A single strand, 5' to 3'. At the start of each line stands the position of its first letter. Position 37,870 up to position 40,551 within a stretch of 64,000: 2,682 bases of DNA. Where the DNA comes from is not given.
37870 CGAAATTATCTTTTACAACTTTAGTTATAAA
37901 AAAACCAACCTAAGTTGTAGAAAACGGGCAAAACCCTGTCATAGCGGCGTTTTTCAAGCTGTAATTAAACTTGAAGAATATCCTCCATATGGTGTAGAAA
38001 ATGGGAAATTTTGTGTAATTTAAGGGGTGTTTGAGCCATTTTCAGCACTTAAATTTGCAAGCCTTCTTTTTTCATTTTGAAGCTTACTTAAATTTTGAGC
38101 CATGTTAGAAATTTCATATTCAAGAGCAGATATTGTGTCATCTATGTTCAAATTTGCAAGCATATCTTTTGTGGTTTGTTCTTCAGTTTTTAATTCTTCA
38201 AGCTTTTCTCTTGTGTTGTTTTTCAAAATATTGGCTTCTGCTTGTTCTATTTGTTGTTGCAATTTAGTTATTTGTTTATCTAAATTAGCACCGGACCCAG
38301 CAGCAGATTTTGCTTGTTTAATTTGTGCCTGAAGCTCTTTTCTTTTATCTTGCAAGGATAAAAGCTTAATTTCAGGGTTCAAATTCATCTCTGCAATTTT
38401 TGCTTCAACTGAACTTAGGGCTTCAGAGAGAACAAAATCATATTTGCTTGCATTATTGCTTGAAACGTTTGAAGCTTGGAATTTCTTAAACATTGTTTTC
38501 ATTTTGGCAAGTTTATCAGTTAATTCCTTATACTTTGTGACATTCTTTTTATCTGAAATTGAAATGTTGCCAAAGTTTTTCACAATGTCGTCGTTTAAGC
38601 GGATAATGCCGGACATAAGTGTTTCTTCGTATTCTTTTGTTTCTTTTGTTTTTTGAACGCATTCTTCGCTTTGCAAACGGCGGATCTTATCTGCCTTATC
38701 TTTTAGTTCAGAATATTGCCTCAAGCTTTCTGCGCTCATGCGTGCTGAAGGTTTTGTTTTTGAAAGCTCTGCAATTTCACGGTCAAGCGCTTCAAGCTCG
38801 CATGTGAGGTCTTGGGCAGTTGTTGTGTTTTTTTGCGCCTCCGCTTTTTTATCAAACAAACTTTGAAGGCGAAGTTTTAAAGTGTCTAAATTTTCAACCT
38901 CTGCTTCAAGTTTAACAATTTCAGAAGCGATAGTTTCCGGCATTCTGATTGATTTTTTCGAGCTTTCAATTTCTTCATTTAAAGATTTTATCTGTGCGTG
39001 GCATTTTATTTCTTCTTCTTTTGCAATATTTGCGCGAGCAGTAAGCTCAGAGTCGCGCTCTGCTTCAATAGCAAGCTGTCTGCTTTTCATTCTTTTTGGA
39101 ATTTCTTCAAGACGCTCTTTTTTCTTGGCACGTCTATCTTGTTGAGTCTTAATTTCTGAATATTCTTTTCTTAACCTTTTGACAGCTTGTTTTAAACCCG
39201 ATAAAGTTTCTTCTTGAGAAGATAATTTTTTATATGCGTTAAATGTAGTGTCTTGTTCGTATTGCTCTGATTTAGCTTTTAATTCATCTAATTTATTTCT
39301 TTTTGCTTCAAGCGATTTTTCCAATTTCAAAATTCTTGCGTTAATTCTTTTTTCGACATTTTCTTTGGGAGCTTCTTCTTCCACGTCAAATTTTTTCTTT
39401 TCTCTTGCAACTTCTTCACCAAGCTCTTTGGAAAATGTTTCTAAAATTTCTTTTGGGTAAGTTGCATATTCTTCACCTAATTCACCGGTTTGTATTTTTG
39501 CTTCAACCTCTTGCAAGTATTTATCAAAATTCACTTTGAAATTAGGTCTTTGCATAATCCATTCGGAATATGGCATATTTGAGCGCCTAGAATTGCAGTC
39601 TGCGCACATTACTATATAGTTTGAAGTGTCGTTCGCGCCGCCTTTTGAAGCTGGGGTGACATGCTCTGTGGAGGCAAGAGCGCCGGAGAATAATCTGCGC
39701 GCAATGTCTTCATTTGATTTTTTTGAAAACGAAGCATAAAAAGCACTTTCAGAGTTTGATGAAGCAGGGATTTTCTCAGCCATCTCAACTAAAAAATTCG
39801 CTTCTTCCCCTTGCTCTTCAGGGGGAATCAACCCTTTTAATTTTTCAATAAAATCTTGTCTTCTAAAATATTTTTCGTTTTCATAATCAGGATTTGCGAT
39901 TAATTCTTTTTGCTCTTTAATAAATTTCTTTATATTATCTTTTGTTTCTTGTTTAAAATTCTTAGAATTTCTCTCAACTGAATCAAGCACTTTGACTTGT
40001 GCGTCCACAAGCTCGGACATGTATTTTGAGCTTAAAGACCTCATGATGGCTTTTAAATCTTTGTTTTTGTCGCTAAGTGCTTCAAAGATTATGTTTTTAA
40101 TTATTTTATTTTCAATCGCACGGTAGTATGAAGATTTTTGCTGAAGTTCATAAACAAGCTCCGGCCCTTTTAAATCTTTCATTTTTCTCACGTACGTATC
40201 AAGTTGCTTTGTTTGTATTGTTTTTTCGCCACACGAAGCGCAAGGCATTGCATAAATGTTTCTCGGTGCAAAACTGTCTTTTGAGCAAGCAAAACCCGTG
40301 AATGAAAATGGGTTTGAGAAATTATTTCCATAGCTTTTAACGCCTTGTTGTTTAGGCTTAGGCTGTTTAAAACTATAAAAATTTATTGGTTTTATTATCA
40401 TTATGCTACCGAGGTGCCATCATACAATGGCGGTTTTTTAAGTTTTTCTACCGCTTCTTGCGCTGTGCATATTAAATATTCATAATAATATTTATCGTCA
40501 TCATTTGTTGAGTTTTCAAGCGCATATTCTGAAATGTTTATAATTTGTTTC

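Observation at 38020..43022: Translationally coupled Ski2/HelY-like helicase plus HNH coiled-coil nuclease: candidate undescribed two-gene nucleic-acid surveillance/defence module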

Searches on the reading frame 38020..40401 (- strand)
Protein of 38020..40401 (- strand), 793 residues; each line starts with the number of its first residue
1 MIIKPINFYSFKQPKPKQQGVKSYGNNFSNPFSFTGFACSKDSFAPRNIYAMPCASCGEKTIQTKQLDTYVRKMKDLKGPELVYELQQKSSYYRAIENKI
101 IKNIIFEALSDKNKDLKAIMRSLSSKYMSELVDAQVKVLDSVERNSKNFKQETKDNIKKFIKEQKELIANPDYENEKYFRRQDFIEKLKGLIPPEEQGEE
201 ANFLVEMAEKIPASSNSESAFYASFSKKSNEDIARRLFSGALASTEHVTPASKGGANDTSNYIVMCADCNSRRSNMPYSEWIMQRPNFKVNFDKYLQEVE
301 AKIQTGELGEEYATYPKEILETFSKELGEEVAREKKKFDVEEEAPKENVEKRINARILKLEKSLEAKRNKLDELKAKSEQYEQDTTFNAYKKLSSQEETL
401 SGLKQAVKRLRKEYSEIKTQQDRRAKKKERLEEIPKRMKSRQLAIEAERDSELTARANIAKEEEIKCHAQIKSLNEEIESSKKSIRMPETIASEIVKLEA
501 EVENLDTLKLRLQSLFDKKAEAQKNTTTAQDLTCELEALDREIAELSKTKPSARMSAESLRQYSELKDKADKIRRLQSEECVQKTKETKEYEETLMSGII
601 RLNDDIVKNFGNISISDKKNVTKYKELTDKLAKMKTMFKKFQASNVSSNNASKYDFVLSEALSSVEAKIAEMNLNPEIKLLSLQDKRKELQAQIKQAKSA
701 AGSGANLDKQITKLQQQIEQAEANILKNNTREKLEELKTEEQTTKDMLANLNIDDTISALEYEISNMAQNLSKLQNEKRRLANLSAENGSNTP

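Call 3: search_protein_families(library=pfam, proteins=[window:38020-40401:-], max_evalue=0.01)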
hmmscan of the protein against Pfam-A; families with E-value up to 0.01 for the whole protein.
window:38020-40401:- (793 aa): 3 families
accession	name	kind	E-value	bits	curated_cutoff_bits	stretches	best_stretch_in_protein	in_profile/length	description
PF14279.12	HNH_5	-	2.2e-07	31.1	27.5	1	243-273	13-43/56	HNH endonuclease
PF01844.29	HNH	-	1e-05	26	21.4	1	244-275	15-46/47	HNH endonuclease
PF12097.14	DUF3573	-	0.0079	15.5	26.6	1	659-761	24-123/383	Protein of unknown function (DUF3573)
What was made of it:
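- Checked: Pfam HNH_5 2.2e-7 and HNH 1e-5 match residues 243-275 (call 3), which is nt 39547-39684 for residues 240-285.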

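Call 4: search_protein_families(library=padloc, proteins=[window:38020-40401:-], max_evalue=0.01)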
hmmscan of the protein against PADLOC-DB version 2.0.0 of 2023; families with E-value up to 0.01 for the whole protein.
window:38020-40401:- (793 aa): 1 family
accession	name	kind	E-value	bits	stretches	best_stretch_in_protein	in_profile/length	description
PDLC03868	LmuB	-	1.8e-06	24.5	1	318-575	225-480/1035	-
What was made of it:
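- On Hachiman: The partner has no DUF1837 and no PADLOC HamA hit (calls 3, 4)
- On Known defence systems with an HNH partner (Zorya II ZorE, Septu PtuB and others in PADLOC): PADLOC returned only a weak LmuB coiled-coil hit for the partner (call 4).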

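Call 5: search_protein_families(library=ncbifam, proteins=[window:38020-40401:-], max_evalue=0.01)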
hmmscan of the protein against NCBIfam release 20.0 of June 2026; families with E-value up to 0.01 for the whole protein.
window:38020-40401:- (793 aa): 0 families

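Call 7: search_solved_structures(query=window:38020-40401:-, max_evalue=1, show_alignments=3)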
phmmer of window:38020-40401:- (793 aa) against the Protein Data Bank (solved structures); distinct sequences matched with E-value up to 1: 3.
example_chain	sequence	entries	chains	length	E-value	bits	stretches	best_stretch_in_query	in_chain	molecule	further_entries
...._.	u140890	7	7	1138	0.042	15.8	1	244-321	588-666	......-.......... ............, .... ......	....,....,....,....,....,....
4h9d_A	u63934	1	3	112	0.19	13.7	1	240-281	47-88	HNH endonuclease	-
4ogc_A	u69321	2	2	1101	0.6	12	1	245-284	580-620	HNH endonuclease domain protein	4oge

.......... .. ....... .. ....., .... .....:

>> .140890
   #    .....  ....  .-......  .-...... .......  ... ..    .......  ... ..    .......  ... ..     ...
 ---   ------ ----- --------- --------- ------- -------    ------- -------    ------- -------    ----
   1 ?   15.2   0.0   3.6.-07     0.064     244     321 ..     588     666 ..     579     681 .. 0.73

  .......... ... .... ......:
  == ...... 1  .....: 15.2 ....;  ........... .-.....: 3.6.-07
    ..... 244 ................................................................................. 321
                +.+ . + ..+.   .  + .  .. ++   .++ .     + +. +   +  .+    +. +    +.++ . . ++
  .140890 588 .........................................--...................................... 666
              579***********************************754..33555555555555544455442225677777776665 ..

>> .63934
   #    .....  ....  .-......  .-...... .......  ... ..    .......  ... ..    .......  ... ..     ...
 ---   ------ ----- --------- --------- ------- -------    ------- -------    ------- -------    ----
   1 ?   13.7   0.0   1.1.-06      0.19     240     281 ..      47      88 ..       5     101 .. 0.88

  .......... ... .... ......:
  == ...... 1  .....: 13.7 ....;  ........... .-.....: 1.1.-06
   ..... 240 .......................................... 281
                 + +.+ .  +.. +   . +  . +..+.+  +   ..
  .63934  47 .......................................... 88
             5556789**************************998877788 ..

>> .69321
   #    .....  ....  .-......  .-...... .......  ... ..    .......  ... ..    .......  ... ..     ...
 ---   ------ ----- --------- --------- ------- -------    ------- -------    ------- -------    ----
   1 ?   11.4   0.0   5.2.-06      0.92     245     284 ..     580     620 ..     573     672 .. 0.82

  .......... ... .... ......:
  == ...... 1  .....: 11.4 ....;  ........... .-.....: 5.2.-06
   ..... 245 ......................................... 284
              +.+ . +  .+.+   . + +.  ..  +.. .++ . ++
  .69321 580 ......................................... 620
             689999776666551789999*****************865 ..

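Call 8: find_homologous_proteins(query=window:38020-40401:-)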
Query window:38020-40401:- (793 aa): 11 proteins with E <= 0.001 among 8000 candidates.
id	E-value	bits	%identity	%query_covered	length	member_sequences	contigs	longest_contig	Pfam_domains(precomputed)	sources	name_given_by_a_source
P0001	0.0e+0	1664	100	100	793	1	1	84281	PF01844.30,PF14279.13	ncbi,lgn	-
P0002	0.0e+0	1463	88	100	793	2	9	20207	PF01844.30,PF14279.13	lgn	-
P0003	0.0e+0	1196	72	99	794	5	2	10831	PF01844.30,PF14279.13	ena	-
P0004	0.0e+0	1157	72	99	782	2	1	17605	PF01844.30,PF14279.13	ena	-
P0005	0.0e+0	1071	72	88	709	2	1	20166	PF01844.30,PF14279.13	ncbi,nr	ncbi:HNH endonuclease, partial [bacterium]|nr:HNH endonuclease [bacterium]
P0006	0.0e+0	1029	64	99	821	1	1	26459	PF01844.30,PF14279.13,PF25472.2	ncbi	-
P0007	4.6e-94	335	31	95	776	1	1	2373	PF14279.13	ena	-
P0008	8.0e-94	334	31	95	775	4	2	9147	PF14279.13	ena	-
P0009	9.6e-94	334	32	95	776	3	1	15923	PF14279.13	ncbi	-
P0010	1.6e-58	217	31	59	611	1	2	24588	-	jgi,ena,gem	-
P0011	1.8e-58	217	31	61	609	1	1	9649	PF14279.13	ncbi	-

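Call 9: find_encoding_contigs(protein=P0006, flank=8000, max_places=3)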
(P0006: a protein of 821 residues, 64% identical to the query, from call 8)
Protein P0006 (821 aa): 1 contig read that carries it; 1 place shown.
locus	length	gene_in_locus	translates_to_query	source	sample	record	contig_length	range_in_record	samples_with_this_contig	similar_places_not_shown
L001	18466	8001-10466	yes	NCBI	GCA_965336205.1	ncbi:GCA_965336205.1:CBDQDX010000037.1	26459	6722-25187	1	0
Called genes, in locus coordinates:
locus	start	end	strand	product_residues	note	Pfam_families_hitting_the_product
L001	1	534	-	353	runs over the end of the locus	-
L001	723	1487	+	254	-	PF00215:OMPdecase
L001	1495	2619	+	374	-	PF05222:AlaDh_PNT_N, PF01262:AlaDh_PNT_C, PF00070:Pyr_redox (faint), PF02826:2-Hacid_dh_C (weak)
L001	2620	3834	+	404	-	PF13393:tRNA-synt_His, PF00587:tRNA-synt_2b, PF03129:HGTP_anticodon (weak)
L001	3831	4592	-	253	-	PF00092:VWA, PF13519:VWA_2 (weak)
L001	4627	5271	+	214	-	PF00881:Nitroreductase, PF14512:TM1586_NiRdase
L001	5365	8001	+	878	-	PF04851:ResIII, PF00270:DEAD, PF00271:Helicase_C (weak), PF08148:DSHCT (weak)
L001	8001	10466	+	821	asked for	PF01844:HNH (weak), PF14279:HNH_5 (weak), PF25472:DUF7902 (weak)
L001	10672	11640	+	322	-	PF00669:Flagellin_N, PF00700:Flagellin_C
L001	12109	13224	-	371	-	PF00561:Abhydrolase_1, PF12146:Hydrolase_4 (faint)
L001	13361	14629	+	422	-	PF08668:HDOD (faint), PF13487:HD_5, PF01966:HD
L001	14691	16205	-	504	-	-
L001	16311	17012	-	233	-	PF00106:adh_short, PF13561:adh_short_C2, PF23441:SDR (weak)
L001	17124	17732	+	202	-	-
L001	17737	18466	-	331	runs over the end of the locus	-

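Call 10: find_encoding_contigs(protein=P0009, flank=8000, max_places=3)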
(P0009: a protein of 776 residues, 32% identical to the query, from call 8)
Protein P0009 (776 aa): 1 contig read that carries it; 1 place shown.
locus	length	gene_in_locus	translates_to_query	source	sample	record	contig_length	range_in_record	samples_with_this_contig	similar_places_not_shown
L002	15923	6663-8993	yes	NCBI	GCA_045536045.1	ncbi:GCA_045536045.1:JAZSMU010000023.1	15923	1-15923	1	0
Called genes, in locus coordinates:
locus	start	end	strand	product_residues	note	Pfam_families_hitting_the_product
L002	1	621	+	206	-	?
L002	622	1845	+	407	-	PF13393:tRNA-synt_His, PF00587:tRNA-synt_2b, PF03129:HGTP_anticodon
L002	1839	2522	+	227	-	PF08713:DNA_alkylation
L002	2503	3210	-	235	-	PF00092:VWA, PF13519:VWA_2, PF13768:VWA_3 (weak)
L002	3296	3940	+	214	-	PF14512:TM1586_NiRdase (weak), PF00881:Nitroreductase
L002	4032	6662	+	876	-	PF04851:ResIII, PF00270:DEAD, PF22527:DEXQc_Suv3 (weak), PF00271:Helicase_C (weak), PF08148:DSHCT (faint)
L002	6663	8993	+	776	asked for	PF14279:HNH_5 (weak)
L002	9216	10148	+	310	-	PF00669:Flagellin_N, PF00700:Flagellin_C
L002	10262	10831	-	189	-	PF02915:Rubrerythrin, PF21349:RUBY_RBDX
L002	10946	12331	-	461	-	PF00342:PGI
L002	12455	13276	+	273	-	PF00512:HisKA (faint), PF02518:HATPase_c, PF14501:HATPase_c_5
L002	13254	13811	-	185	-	PF02481:DNA_processg_A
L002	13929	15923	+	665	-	?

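Call 11: find_encoding_contigs(protein=P0010, flank=8000, max_places=3)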
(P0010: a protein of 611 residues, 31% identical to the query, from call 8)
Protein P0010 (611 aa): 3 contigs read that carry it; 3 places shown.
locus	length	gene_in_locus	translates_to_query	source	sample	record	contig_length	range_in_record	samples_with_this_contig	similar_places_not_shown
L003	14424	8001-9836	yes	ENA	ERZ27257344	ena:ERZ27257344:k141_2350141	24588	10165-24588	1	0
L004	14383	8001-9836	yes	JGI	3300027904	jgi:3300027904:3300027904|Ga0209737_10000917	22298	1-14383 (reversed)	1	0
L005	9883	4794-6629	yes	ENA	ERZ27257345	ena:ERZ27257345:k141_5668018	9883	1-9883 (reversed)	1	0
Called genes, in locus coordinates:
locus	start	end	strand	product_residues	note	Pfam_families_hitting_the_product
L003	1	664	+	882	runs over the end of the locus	PF00133:tRNA-synt_1, PF01406:tRNA-synt_1e (faint), PF09334:tRNA-synt_1g, PF13603:tRNA-synt_1_2, PF00133:tRNA-synt_1, PF09334:tRNA-synt_1g, PF08264:Anticodon_1, PF10458:Val_tRNA-synt_C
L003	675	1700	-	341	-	-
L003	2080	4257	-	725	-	PF00912:Transgly, PF00905:Transpeptidase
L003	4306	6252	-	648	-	PF13174:TPR_6 (faint), PF13428:TPR_14 (faint), PF13432:TPR_16 (faint), PF00515:TPR_1 (faint), PF07719:TPR_2 (faint), PF12895:ANAPC3 (faint), PF13181:TPR_8 (faint), PF01464:SLT, +2 more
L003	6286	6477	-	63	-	PF13560:HTH_31 (weak), PF13443:HTH_26 (weak), PF01381:HTH_3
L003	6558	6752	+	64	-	-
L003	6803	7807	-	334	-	PF00044:Gp_dh_N, PF02800:Gp_dh_C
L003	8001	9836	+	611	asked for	-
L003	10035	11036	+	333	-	PF00669:Flagellin_N, PF00700:Flagellin_C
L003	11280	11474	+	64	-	-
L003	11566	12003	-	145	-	PF03938:OmpH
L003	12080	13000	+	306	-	PF00809:Pterin_bind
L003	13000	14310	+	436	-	PF01553:Acyltransferase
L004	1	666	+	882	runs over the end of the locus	PF00133:tRNA-synt_1, PF01406:tRNA-synt_1e (faint), PF09334:tRNA-synt_1g, PF13603:tRNA-synt_1_2, PF00133:tRNA-synt_1, PF09334:tRNA-synt_1g, PF08264:Anticodon_1, PF10458:Val_tRNA-synt_C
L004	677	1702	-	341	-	-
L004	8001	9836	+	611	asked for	-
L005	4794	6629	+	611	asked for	-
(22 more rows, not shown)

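Call 13: find_encoding_contigs(protein=P0011, flank=8000, max_places=3)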
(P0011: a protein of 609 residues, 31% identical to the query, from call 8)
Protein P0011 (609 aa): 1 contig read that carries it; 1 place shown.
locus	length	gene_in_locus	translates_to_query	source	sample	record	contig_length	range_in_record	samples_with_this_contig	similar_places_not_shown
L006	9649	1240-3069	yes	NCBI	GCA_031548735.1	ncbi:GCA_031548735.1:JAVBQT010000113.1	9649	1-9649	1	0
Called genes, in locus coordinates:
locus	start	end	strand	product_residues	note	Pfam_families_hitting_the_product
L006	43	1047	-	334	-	PF00044:Gp_dh_N, PF02800:Gp_dh_C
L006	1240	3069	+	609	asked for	PF14279:HNH_5 (weak)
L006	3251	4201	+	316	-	PF00669:Flagellin_N, PF00700:Flagellin_C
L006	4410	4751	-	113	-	-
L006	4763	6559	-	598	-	PF04055:Radical_SAM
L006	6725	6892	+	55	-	-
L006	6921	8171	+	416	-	-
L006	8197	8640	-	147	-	PF03938:OmpH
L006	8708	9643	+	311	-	PF00809:Pterin_bind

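Call 15: find_related_loci(query=A1, collection=genome_contigs, flank=10000)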
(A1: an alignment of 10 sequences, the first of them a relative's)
Query A1 (793 aa) in genome_contigs; peptide patterns used: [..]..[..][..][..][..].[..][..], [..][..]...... (x = any residue, [..] = any of these).
96 stretches matched a pattern; 7 encode a relative of the query (tblastn E <= 1e-3); 7 distinct loci.
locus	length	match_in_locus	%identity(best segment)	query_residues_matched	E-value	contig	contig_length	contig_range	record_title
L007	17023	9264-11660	71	1-793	0e+0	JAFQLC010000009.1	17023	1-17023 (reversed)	Bacterium isolate RGIG1918 Goat_Cecum.Co__c1368574, whole genome shotgun sequence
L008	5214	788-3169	71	1-788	0e+0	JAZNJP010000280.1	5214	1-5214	MAG: Candidatus Gastranaerophilales bacterium isolate T1900044679_TS20190145.MAGScoT_cleanbin_000041 SGB_1667_k141_12832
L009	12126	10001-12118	72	1-696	0e+0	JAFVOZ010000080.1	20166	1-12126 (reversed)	Bacterium isolate RGIG5263 Sheep_Colon-1__c677586, whole genome shotgun sequence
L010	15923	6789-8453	37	31-569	5e-96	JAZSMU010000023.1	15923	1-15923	MAG: Candidatus Gastranaerophilales bacterium isolate T1900044553_TS20190019.MAGScoT_cleanbin_000007 SGB_261_k141_395979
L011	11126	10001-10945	31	8-326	5e-47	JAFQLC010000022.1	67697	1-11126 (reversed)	Bacterium isolate RGIG1918 Goat_Cecum.Co__c2107397, whole genome shotgun sequence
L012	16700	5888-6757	32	34-326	3e-45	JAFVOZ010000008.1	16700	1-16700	Bacterium isolate RGIG5263 Sheep_Colon-1__c56831, whole genome shotgun sequence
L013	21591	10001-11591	28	6-331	3e-29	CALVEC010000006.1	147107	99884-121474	MAG: Candidatus Gastranaerophilales bacterium isolate BRZ_GG__bin60 genome assembly, contig: BRZ_GG__NODE_152_length_147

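Call 42: find_related_loci(query=A3, collection=viral_contigs, flank=8000)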
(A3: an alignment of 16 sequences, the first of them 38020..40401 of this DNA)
Query A3 (793 aa) in viral_contigs; peptide patterns used: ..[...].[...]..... (x = any residue, [..] = any of these).
112 stretches matched a pattern; 2 encode a relative of the query (tblastn E <= 1e-3); 2 distinct loci.
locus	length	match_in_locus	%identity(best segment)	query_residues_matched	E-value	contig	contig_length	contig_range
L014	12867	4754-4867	37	244-281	2e-5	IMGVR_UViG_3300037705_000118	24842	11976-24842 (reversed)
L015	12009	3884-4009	33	244-285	3e-5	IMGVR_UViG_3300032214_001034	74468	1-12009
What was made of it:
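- Tried and rejected: The viral scan returned only generic HNH cores of 38-42 residues (call 42).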

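Call 44: find_related_loci(query=A4, collection=metagenome_contigs, flank=8000)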
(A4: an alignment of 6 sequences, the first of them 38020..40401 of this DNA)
Query A4 (793 aa) in metagenome_contigs; peptide patterns used: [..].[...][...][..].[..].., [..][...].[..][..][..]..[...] (x = any residue, [..] = any of these).
119 stretches matched a pattern; 1 encode a relative of the query (tblastn E <= 1e-3); 1 distinct loci.
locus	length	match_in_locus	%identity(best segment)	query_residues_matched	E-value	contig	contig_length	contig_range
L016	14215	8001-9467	31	27-491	4e-69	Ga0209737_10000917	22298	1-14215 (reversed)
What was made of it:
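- Tried and rejected: The metagenome scan returned only a locus already held (call 44).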

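Call 62: search_protein_families(library=phrogs, proteins=[window:38020-40401:-], max_evalue=0.001)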
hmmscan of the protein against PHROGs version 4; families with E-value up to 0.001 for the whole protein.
window:38020-40401:- (793 aa): 13 families
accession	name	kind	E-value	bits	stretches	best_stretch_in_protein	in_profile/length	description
phrog_2214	-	DNA, RNA and nucleotide metabolism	2e-09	38.1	1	244-378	207-341/429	HNH endonuclease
phrog_2118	-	DNA, RNA and nucleotide metabolism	9.9e-08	32.9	1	246-285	194-233/301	HNH endonuclease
phrog_6050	-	DNA, RNA and nucleotide metabolism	1.6e-07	31.5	1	242-278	326-362/402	HNH endonuclease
phrog_8660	-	DNA, RNA and nucleotide metabolism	1.7e-07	32.6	1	238-283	141-186/196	HNH endonuclease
phrog_9545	-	DNA, RNA and nucleotide metabolism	6e-06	27.1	1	243-281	134-173/206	HNH endonuclease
phrog_5718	-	DNA, RNA and nucleotide metabolism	6.3e-06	26.4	1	241-292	141-192/394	HNH endonuclease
phrog_22283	-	unknown function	1.4e-05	26.1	1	245-282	40-77/135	-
phrog_16726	-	DNA, RNA and nucleotide metabolism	4.6e-05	24.3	1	245-283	112-150/308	HNH endonuclease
phrog_338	-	DNA, RNA and nucleotide metabolism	0.00014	22.3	1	245-293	231-282/340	HNH endonuclease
phrog_1035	-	DNA, RNA and nucleotide metabolism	0.00019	22.4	1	244-286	181-223/271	endonuclease VII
phrog_14314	-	DNA, RNA and nucleotide metabolism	0.00036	21.9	1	246-299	34-88/252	HNH endonuclease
phrog_9645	-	DNA, RNA and nucleotide metabolism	0.00041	21.1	1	244-278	40-74/168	HNH endonuclease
phrog_7785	-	DNA, RNA and nucleotide metabolism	0.00097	20.1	1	245-284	83-122/147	HNH endonuclease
